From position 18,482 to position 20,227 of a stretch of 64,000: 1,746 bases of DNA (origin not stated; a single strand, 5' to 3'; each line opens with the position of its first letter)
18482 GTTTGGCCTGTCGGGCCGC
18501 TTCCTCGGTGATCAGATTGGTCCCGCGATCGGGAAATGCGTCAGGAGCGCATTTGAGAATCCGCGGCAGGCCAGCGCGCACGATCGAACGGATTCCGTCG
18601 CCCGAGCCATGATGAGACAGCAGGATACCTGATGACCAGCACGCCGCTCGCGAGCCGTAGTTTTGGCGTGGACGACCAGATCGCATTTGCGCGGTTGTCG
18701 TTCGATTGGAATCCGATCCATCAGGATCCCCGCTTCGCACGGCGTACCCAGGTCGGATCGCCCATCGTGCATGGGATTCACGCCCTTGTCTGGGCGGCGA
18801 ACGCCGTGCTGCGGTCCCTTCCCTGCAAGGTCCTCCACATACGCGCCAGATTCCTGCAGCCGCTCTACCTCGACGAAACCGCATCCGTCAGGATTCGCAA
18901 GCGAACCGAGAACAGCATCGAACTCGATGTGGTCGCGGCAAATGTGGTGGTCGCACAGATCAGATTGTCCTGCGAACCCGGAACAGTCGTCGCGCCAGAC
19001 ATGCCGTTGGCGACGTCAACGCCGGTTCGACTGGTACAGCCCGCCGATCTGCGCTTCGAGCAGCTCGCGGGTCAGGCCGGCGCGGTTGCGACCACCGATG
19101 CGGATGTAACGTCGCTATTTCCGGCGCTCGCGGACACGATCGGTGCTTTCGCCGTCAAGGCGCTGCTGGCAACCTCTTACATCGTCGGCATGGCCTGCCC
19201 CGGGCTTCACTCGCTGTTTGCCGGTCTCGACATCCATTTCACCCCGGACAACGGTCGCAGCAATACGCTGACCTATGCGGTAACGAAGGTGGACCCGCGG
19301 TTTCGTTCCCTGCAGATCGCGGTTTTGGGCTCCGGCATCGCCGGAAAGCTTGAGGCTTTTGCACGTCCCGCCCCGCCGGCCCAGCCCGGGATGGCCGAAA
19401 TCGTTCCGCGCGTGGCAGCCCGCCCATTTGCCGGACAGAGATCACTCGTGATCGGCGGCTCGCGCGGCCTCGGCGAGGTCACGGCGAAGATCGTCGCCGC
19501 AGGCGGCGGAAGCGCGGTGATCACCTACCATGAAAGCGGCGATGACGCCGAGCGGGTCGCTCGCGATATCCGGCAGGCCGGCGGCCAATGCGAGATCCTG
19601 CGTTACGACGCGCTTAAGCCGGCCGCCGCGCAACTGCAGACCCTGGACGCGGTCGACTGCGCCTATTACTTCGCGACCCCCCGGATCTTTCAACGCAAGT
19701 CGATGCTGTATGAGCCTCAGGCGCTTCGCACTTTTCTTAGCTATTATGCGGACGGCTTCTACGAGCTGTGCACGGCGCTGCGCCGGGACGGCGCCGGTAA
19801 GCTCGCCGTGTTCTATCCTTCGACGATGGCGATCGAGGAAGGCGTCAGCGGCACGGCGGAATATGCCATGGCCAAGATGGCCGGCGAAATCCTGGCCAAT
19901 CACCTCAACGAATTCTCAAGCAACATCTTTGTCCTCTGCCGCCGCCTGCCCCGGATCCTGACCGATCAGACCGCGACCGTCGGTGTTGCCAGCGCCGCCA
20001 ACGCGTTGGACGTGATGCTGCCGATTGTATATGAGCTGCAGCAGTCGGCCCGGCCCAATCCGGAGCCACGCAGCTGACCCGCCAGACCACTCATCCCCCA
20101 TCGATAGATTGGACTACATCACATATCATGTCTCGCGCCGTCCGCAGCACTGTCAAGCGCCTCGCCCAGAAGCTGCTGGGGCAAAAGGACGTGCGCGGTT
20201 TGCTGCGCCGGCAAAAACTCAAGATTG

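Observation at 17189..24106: Candidate undescribed system: an ACP-centred tailoring operon next to the polysaccharide cluster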

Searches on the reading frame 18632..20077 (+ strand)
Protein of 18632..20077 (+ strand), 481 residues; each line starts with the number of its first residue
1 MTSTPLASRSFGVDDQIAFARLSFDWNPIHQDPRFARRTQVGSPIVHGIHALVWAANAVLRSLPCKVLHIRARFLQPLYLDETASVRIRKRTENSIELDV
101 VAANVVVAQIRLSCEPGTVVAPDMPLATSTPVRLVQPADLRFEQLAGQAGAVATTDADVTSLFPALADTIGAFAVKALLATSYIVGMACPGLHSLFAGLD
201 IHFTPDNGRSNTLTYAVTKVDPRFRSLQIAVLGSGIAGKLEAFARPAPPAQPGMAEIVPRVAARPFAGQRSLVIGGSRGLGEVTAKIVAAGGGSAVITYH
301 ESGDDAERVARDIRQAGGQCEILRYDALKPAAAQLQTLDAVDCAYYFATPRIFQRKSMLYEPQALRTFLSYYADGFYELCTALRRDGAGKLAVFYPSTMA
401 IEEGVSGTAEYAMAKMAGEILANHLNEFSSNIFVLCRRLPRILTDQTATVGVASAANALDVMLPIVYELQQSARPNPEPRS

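Call 5: search_protein_families(library=pfam, proteins=[window:18632-20077:+], max_evalue=0.01)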
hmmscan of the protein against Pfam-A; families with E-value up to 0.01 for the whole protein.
window:18632-20077:+ (481 aa): 3 families
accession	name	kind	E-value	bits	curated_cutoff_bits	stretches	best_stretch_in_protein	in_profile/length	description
PF01575.25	MaoC_dehydratas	-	1.4e-14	54.2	27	1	14-97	21-108/123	MaoC like domain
PF00106.31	adh_short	-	5.5e-05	23.2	26.6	1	272-334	4-70/195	short chain dehydrogenase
PF13561.12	adh_short_C2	-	0.0018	18.3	27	1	278-421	6-153/236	Enoyl-(Acyl carrier protein) reductase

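Call 6: search_protein_families(library=ncbifam, proteins=[window:18632-20077:+], max_evalue=0.01)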
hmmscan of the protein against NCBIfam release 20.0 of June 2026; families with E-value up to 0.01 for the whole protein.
window:18632-20077:+ (481 aa): 61 families (the best 25 are shown)
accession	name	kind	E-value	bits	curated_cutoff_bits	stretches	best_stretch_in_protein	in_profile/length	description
NF005868.0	PRK07806.1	subfamily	3.7e-09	36.5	162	1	268-333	6-71/248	SDR family oxidoreductase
NF005400.0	PRK06947.1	equivalog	3.9e-08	32.8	367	1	272-341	10-78/252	SDR family oxidoreductase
NF005975.0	PRK08063.1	equivalog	5.5e-08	32.4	328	1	269-327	5-63/250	enoyl-[acyl-carrier-protein] reductase FabL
NF053542.1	FlxB_rubin_SDR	equivalog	8.5e-08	32.2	340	1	271-333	3-65/239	flexirubin biosynthesis SDR family reductase FlxB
NF004200.0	PRK05653.1-5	equivalog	9.9e-08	31.8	273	1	269-337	3-71/242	3-oxoacyl-ACP reductase FabG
NF006597.0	PRK09134.1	equivalog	7.2e-07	28.7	281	1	267-332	11-76/261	SDR family oxidoreductase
NF009384.0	PRK12743.1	equivalog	9.8e-07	28.2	264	1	269-334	7-72/258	SDR family oxidoreductase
NF009383.0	PRK12742.1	equivalog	1.1e-06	28.4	343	1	266-340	4-78/237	SDR family oxidoreductase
NF004778.0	PRK06124.1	equivalog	4.1e-06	26.4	303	1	267-340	10-81/256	SDR family oxidoreductase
NF005446.0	PRK07035.1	equivalog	4.6e-06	26.1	373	1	267-323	10-65/255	SDR family oxidoreductase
NF006393.0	PRK08642.1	equivalog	1e-05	25.2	292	1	269-314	7-52/254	3-oxoacyl-ACP reductase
NF041159.1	Rham_dhyd_Thplmales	equivalog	1.7e-05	24.4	450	1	266-329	3-66/253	L-rhamnose 1-dehydrogenase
NF007273.0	PRK09730.1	equivalog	1.9e-05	24.1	406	1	271-327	4-60/247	SDR family oxidoreductase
NF004818.0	PRK06172.1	equivalog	2.2e-05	23.9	336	1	265-332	4-70/253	SDR family oxidoreductase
NF053807.1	RhamDHLra1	equivalog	3.7e-05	23.5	400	1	268-335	4-71/252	L-rhamnose 1-dehydrogenase Lra1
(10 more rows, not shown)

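Call 32: search_solved_structures(query=window:18632-20077:+, max_evalue=0.01)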
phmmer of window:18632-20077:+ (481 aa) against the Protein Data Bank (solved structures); distinct sequences matched with E-value up to 0.01: 55.
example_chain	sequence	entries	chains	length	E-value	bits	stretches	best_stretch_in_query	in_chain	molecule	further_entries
2cdh_S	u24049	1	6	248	2.6e-08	36.3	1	15-91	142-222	DEHYDRATASE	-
1s9c_A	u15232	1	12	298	2.9e-08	36.2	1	15-91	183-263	Peroxisomal multifunctional enzyme type 2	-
5wul_A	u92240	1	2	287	1.4e-07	34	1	259-341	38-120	Short-chain dehydrogenase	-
5wuw_A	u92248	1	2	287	1.6e-07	33.8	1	259-341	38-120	Short-chain dehydrogenase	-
1iq6_A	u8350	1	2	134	2e-07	33.4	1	8-81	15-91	(R)-SPECIFIC ENOYL-COA HYDRATASE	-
5wva_A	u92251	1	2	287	3.8e-07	32.5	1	259-341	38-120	Short-chain dehydrogenase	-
4zgw_A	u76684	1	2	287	6.5e-07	31.8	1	259-341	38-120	short-chain dehydrogenase/reductase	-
5u2w_A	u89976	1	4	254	7.4e-07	31.6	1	266-339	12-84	Short chain dehydrogenase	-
3oml_A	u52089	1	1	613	8e-07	31.4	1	14-91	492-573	Peroxisomal Multifunctional Enzyme Type 2, CG3415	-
3v2g_A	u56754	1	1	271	9.1e-07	31.3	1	265-333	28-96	3-oxoacyl-[acyl-carrier-protein] reductase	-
3ir3_A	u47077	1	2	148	1.7e-06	30.4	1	9-107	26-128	3-hydroxyacyl-thioester dehydratase 2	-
7mku_A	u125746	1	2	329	2.5e-06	29.8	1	16-84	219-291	Enoyl-CoA hydratase 2, peroxisomal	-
4iqg_C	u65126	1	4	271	4.4e-06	29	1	271-340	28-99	Short-chain dehydrogenase/reductase SDR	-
3khp_A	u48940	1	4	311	1.1e-05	27.7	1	14-93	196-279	MaoC family protein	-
1pn2_A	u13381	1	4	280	1.1e-05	27.7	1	14-98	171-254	Peroxisomal hydratase-dehydrogenase-epimerase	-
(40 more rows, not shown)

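Call 37: search_protein_representatives(protein=window:18632-20077:+)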
Query: 481 residues. Proteins with E-value up to 0.001 (for the whole library): 4232; up to 1e-10: 2615; up to 1e-30: 1625. The best 150 are listed.
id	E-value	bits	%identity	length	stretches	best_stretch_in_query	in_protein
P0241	3.4e-216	734.8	72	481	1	1-480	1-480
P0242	7.4e-116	404.1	57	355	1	4-349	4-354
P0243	4.0e-114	398.4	45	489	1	11-469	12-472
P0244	1.3e-112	393.4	43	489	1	5-475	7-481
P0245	7.8e-110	384.2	44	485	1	8-471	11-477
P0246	4.8e-109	381.6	46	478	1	4-474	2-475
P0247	1.6e-108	379.9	47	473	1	5-472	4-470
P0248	1.4e-105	370.2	43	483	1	6-471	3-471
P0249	2.7e-104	366.0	41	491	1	3-474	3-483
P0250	4.1e-104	365.4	41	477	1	7-469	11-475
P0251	1.5e-103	363.5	44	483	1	1-471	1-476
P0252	1.1e-102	360.7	41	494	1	5-471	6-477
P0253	6.7e-102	358.0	41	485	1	6-471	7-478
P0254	1.7e-101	356.7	40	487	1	1-473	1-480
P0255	1.9e-101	356.5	44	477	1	5-470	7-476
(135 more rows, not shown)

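Call 39: find_related_loci(query=A1, collection=genome_contigs, flank=10000)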
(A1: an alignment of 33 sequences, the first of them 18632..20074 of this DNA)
Query A1 (481 aa) in genome_contigs; peptide patterns used: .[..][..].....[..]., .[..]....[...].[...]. (x = any residue, [..] = any of these).
600 stretches matched a pattern (row limit reached: there are more); 305 encode a relative of the query (tblastn E <= 1e-3); the best 80 are kept; 80 distinct loci.
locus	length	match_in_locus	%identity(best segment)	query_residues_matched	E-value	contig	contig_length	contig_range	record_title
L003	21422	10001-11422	57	1-474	7e-170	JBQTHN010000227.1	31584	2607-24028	MAG: Bradyrhizobium sp. isolate SAW160 c_000000267516, whole genome shotgun sequence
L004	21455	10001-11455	53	1-480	4e-156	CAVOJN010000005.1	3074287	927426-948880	MAG: uncultured Alphaproteobacteria bacterium isolate MFD10113.bin.2.138 genome assembly, contig: contig_427, whole geno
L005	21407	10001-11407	39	6-470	4e-103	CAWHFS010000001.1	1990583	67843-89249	MAG: uncultured Alphaproteobacteria bacterium isolate MFD00822.bin.1.254 genome assembly, contig: contig_40467, whole ge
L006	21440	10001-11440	42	1-476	6e-100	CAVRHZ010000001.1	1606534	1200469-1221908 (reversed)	MAG: uncultured Acidobacteriaceae bacterium isolate MFD05705.bin.2.85 genome assembly, contig: contig_11241, whole genom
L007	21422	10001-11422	38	6-473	2e-99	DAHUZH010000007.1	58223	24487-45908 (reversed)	MAG TPA_asm: Acidobacteriaceae bacterium isolate clean1686 NODE_7_length_58223_cov_7.097840, whole genome shotgun sequen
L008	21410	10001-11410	42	6-474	7e-99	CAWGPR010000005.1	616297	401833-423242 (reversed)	MAG: uncultured Alphaproteobacteria bacterium isolate MFD05512.bin.1.126 genome assembly, contig: contig_5452, whole gen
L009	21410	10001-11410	40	2-470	1e-98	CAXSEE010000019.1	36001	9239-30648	MAG: uncultured Acetobacteraceae bacterium isolate private_VT15_metawrap_bin.1 genome assembly, contig: private_VT15_met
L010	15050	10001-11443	39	6-472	1e-91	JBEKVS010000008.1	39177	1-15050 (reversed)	MAG: Terracidiphilus sp. isolate SPRUCE 60 SPRUCE_60_8, whole genome shotgun sequence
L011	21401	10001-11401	41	1-466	1e-89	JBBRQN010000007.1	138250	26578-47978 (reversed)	MAG: Caulobacterales bacterium isolate metawrap_la1_45 W_la1_45_k141_1380834L_138250_cov_23.2745, whole genome shotgun s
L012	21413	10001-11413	38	9-473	1e-88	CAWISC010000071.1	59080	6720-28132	MAG: uncultured Gammaproteobacteria bacterium isolate MFD09206.bin.1.132 genome assembly, contig: contig_69782, whole ge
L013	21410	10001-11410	37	6-470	2e-88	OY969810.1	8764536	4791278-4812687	MAG: Bryobacterales bacterium isolate MFD04967.bin.c.1 genome assembly, chromosome: 1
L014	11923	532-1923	37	9-463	4e-88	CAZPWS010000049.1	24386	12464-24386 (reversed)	MAG TPA_asm: uncultured Fibrobacterota bacterium isolate binchicken_co286_161 genome assembly, contig: NODE_2562_length_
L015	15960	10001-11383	37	8-469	2e-83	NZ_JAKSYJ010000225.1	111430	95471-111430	Methylobacterium sp. J-077 k141_3052, whole genome shotgun sequence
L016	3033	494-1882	35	6-463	3e-83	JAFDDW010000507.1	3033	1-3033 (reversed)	MAG: Deltaproteobacteria bacterium isolate Meg19_1012_Bin_272 Meg19_1012_Bin_272_scaffold_173437, whole genome shotgun s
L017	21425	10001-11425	37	4-470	7e-82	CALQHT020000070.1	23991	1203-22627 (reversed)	MAG: Nitrosovibrio sp. Nv4 isolate HRS-HS12-bin-48 genome assembly, contig: HRSG-H12-C2276, whole genome shotgun sequenc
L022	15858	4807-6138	38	8-449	5e-77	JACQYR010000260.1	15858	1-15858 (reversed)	MAG: Desulfarculus sp. isolate NC_groundwater_1546_Pr4_S-0.65um_67_8 SR1-18-Sp65_coassembly_scaffold_577556, whole genom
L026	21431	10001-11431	39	6-481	1e-75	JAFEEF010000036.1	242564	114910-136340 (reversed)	MAG: Proteobacteria bacterium isolate SZAS AMP-55 PROT-AMP-11__36__length-242564, whole genome shotgun sequence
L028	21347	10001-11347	37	6-470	5e-75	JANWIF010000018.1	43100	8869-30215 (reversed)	MAG: Gemmatimonadaceae bacterium isolate CRAIB_MAG34 c_000000015466, whole genome shotgun sequence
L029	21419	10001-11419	35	6-476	1e-72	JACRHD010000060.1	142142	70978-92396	MAG: Nitrospirae bacterium isolate NC_groundwater_1768_Pr3_B-0.1um_50_19 SR-2_scaffold_141_3715531, whole genome shotgun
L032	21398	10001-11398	38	3-469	7e-75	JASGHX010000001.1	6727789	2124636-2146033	MAG: Rubrivivax sp. isolate 5N023 JMF-2111-06-0005.ont.bin.23_0, whole genome shotgun sequence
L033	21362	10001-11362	41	7-465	5e-73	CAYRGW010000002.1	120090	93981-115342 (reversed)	MAG TPA_asm: uncultured Solibacteraceae bacterium isolate SRP062349_co6_19 genome assembly, contig: NODE_41_length_12009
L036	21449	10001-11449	37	1-474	4e-93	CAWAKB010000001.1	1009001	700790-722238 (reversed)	MAG: uncultured Alphaproteobacteria bacterium isolate MFD02416.bin.1.147 genome assembly, contig: contig_10807, whole ge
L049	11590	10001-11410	26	14-477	1e-33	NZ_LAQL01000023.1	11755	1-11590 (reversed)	Kiloniella spongiae strain MEBiC09566 contig23, whole genome shotgun sequence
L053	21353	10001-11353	24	10-449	9e-26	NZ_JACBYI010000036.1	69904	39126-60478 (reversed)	Paenibacillus sp. S150 S150_36, whole genome shotgun sequence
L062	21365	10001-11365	25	6-459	2e-11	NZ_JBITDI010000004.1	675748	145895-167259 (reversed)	Nocardia sp. NPDC051570 NPDC051570_28_E9.ctg-0004, whole genome shotgun sequence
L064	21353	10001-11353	25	15-459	9e-10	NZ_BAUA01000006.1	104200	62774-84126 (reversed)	Nocardia brasiliensis IFM 10847, whole genome shotgun sequence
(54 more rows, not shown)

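Call 47: search_protein_families(library=pfam, proteins=[L008:11471-12895:+, L022:3726-4772:+, L049:1467-2630:-, L064:5272-7038:+, L036:14439-15449:-, L032:11414-13201:-, L029:1854-2837:-, L033:19017-20051:+], max_evalue=0.01)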
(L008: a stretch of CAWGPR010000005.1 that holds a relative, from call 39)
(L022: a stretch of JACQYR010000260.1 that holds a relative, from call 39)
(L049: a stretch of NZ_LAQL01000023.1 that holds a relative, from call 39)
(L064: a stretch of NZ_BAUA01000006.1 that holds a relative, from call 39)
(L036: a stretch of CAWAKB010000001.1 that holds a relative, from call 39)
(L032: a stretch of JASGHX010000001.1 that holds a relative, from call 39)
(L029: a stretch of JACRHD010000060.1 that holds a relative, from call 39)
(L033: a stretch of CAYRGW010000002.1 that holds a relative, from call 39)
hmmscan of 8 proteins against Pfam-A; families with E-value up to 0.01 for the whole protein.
L008:11471-12895:+ (474 aa): 2 families
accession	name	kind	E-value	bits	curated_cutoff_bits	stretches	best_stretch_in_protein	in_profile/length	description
PF03062.24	MBOAT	-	4.5e-25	89.1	27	2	152-308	81-252/337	MBOAT, membrane-bound O-acyltransferase family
PF13813.11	MBOAT_2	-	0.00053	20.7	25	1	269-352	2-67/85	Membrane bound O-acyl transferase family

L022:3726-4772:+ (348 aa): 1 family
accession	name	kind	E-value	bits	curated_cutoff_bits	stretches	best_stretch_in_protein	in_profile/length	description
PF01522.26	Polysacc_deac_1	-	1.8e-16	60.7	23.1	2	226-302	49-122/124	Polysaccharide deacetylase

L049:1467-2630:- (387 aa): 6 families
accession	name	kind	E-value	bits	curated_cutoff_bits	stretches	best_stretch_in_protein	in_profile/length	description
PF00534.26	Glycos_transf_1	-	6e-35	120.7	26.4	1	193-360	2-172/172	Glycosyl transferases group 1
PF13692.12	Glyco_trans_1_4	-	1.1e-30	107.2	27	1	208-346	3-142/142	Glycosyl transferases group 1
PF13439.12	Glyco_transf_4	-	6.1e-15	56.1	28.5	1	17-184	2-167/170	Glycosyltransferase Family 4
PF20706.3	GT4-conflict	-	5.2e-05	22.8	26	1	217-358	210-369/385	Family 4 Glycosyltransferase in conflict systems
PF13524.12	Glyco_trans_1_2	-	7.1e-05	23.2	25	1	271-374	37-142/144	Glycosyl transferase-like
PF13579.12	Glyco_trans_4_4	-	0.0049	17.7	29.7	0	17-182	1-158/158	Glycosyl transferase 4-like domain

L064:5272-7038:+ (588 aa): 4 families
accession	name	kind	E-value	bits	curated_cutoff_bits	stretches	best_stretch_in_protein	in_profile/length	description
PF00501.34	AMP-binding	-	1.4e-70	238.4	29.9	1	21-427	2-384/384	AMP-binding enzyme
PF23024.1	AMP-dom_DIP2-like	-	2.6e-10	40.7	27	1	471-584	2-107/110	Disco-interacting protein 2-like, AMP domain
PF24919.1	Mug62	-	0.00025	21.1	27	1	500-584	51-149/164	Meiotically up-regulated gene 62 protein-like domain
PF25209.1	Phage_capsid_4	-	0.007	17.1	27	1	15-174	99-232/262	Phage capsid protein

L036:14439-15449:- (336 aa): 3 families
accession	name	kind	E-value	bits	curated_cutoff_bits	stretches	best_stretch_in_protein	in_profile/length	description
PF00535.33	Glycos_transf_2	-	2.3e-27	96.4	23.3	1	6-166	2-159/168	Glycosyl transferase family 2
PF13641.12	Glyco_tranf_2_3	-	5.4e-11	43.4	27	1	4-194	3-194/230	Glycosyltransferase like family 2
PF10111.15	Glyco_tranf_2_2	-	3.5e-06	27.2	27.3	1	7-218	3-223/276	Glycosyltransferase like family 2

L032:11414-13201:- (595 aa): 1 family
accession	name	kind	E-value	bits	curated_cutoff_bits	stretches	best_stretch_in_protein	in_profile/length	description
PF01757.29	Acyl_transf_3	-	4.9e-19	69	31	1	235-561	2-321/326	Acyltransferase domain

L029:1854-2837:- (327 aa): 3 families
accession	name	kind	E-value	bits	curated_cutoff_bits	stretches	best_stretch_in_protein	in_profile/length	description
PF00535.33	Glycos_transf_2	-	1.4e-33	116.6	23.3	1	10-169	1-164/168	Glycosyl transferase family 2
PF10111.15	Glyco_tranf_2_2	-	0.0036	17.3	27.3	1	10-105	1-96/276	Glycosyltransferase like family 2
PF13704.12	Glyco_tranf_2_4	-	0.0089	16.9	27.5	0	17-100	2-81/98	Glycosyl transferase family 2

L033:19017-20051:+ (344 aa): 1 family
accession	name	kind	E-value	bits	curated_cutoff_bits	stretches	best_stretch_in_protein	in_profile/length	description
PF13508.13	Acetyltransf_7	-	0.0077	17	27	0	56-138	6-83/84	Acetyltransferase (GNAT) domain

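Call 55: search_protein_families(library=pfam, proteins=[L053:9959-19420:+], max_evalue=0.001)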
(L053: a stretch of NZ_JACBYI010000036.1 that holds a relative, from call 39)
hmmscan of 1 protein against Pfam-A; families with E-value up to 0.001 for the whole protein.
L053:9959-19420:+ (3153 aa): 21 families
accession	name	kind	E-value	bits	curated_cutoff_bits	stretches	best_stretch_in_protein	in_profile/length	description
PF00109.32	ketoacyl-synt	-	9.2e-84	281.4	20.8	1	1225-1471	2-252/252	Beta-ketoacyl synthase, N-terminal domain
PF08659.16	KR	-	4.2e-49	167.4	22.6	2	2372-2549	1-179/180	KR domain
PF00106.31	adh_short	-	1.1e-34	120.1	26.6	2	285-464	2-188/195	short chain dehydrogenase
PF02801.28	Ketoacyl-synt_C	-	1.9e-34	118.7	20.8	1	1479-1595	1-116/119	Beta-ketoacyl synthase, C-terminal domain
PF14765.12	PS-DH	-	1e-23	84.2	23.7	1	1973-2120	10-161/166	Polyketide synthase dehydratase N-terminal domain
PF13561.12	adh_short_C2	-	1.9e-17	64.1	27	2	293-436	6-152/236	Enoyl-(Acyl carrier protein) reductase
PF08242.18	Methyltransf_12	-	2e-17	64.2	30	1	2788-2890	1-98/98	Methyltransferase domain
PF01575.25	MaoC_dehydratas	-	8.4e-16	58.1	27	1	10-98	12-104/123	MaoC like domain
PF00550.31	PP-binding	-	1.3e-14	54.6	20.8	1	3036-3102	2-67/67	Phosphopantetheine attachment site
PF22621.2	CurL-like_PKS_C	-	6.1e-14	52.2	27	1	1669-1739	2-64/64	CurL-like, PKS C-terminal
PF22336.2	RhiE-like_linker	-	2.1e-13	50.5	27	1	1671-1743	1-64/67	RhiE-like, KS-MAT linker domain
PF13489.12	Methyltransf_23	-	1.3e-11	44.9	27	1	2764-2945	5-162/164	Methyltransferase domain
PF21089.3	PKS_DH_N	-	1.9e-11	44.2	27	1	1853-1936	18-102/103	Polyketide synthase dehydratase domain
PF16197.11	KAsynt_C_assoc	-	2.1e-10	41.4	33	1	1630-1694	25-87/111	Ketoacyl-synthetase C-terminal extension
PF13649.12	Methyltransf_25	-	3e-08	34.7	27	1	2787-2888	1-97/97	Methyltransferase domain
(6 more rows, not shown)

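Call 83: predict_structure(alignment_id=A1)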
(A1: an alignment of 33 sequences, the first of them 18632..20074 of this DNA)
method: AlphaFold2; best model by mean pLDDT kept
length: 481 residues; sequences in the alignment: 33
mean_pLDDT: 90.2   pTM: 0.86
mean pLDDT of the five models: 90.2, 89.8, 89.7, 89.5, 88.5
residues with pLDDT >= 90: 358; 70-90: 82; 50-70: 34; < 50: 7
segments of 3 or more residues with pLDDT < 50: 450-452
pLDDT, mean of each block of 10 residues (from residue 1): 81 96 95 85 93 98 95 96 96 95 94 77 66 91 92 93 96 95 97 95 75 93 94 93 88 95 96 85 97 96 91 98 96 94 95 78 94 97 80 94 84 96 95 94 63 76 97 74 43
secondary structure, 60 per line:
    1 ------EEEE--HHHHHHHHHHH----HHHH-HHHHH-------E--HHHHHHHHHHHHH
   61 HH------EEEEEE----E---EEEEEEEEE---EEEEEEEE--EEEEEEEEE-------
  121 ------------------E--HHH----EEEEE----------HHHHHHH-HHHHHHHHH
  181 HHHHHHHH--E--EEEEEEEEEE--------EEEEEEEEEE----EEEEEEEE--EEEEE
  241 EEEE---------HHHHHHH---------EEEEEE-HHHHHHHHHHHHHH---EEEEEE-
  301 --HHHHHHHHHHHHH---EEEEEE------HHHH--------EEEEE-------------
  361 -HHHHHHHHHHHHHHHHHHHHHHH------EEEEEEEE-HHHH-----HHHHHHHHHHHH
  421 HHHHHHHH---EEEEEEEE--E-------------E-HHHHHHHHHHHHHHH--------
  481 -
elements in order: E7-10 H13-23 H28-31 H33-37 H48-62 E69-74 E83-91 E95-102 E105-113 E149-153 H164-170 H172-188 E194-203 E212-221 E226-233 E236-244 H254-260 E270-275 H277-290 E294-299 H303-315 E319-324 H331-334 E343-347 H362-384 E391-398 H400-403 H409-428 E432-439 H458-472
